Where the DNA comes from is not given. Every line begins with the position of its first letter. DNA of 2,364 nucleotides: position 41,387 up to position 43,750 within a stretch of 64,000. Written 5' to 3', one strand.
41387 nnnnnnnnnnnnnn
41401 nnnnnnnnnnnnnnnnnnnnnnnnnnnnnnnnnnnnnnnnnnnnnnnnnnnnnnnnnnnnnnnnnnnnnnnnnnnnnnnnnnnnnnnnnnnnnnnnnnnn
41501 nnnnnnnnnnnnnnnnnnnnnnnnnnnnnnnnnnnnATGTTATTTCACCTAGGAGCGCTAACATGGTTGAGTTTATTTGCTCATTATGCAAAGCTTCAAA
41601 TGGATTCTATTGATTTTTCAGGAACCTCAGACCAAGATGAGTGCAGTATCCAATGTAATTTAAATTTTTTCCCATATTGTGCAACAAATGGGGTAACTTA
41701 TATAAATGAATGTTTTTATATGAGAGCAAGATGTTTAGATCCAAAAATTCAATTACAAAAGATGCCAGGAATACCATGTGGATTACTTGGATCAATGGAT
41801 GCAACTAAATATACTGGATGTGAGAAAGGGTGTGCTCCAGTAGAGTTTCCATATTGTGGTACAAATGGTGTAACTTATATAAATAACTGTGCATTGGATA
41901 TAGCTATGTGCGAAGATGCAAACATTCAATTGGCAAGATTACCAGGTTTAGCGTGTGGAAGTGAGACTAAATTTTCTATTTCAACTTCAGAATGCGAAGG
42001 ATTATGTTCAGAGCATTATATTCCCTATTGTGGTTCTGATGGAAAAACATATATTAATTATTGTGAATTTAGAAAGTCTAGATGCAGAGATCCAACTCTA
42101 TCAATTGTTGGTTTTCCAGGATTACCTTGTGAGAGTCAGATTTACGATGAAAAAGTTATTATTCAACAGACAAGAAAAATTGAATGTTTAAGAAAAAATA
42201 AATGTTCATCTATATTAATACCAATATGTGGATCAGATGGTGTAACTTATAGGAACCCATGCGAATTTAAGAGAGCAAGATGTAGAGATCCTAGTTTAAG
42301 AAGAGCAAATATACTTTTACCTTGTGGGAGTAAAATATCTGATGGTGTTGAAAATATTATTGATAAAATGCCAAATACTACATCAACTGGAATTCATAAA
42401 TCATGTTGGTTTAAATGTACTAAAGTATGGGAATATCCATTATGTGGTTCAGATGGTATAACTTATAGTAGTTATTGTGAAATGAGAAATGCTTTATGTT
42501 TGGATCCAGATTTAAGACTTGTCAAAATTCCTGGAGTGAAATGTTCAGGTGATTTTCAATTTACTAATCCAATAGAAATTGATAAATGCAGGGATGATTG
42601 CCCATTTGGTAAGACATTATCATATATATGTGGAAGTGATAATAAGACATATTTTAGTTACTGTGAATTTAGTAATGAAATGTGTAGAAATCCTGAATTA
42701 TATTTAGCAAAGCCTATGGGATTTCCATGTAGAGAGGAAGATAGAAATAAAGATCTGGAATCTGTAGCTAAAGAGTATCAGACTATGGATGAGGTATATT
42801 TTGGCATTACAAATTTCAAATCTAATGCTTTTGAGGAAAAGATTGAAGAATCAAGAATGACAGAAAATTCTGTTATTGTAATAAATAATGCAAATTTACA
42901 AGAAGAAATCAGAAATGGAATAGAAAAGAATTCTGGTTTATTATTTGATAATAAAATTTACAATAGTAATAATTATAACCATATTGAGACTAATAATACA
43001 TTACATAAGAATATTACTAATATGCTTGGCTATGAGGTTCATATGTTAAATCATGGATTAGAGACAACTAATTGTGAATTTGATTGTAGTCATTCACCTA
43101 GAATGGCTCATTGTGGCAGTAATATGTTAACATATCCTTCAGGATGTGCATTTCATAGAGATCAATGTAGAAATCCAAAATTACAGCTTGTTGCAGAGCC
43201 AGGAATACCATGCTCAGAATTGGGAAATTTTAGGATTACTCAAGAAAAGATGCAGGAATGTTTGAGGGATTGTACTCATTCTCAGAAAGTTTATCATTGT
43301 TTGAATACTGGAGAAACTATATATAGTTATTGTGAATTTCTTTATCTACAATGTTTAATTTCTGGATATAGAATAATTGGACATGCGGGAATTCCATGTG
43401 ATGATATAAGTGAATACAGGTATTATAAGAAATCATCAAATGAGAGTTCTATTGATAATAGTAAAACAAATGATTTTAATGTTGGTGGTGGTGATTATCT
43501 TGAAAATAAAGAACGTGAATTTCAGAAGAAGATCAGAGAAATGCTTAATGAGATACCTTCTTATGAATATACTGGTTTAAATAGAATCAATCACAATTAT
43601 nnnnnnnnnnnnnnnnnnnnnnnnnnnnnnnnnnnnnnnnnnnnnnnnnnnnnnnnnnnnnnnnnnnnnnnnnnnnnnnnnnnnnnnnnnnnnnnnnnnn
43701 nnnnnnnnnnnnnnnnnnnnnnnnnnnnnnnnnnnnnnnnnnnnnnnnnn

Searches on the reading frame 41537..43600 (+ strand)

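Call 17: search_protein_families(library=pfam, proteins=[window:41537-43600:+], max_evalue=0.001)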
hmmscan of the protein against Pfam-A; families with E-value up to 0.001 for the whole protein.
window:41537-43600:+ (688 aa): 3 families
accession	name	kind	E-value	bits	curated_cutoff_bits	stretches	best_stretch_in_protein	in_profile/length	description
PF07648.20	Kazal_2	-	4.2e-43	145.7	22.8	7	222-250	5-34/48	Kazal-type serine protease inhibitor domain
PF00050.26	Kazal_1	-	3.1e-32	110.8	21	4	220-259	5-41/49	Kazal-type serine protease inhibitor domain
PF21287.3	Kazal_CFAI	-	7.5e-06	26.7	27.7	0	157-187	7-37/46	Complement factor I, KAZAL domain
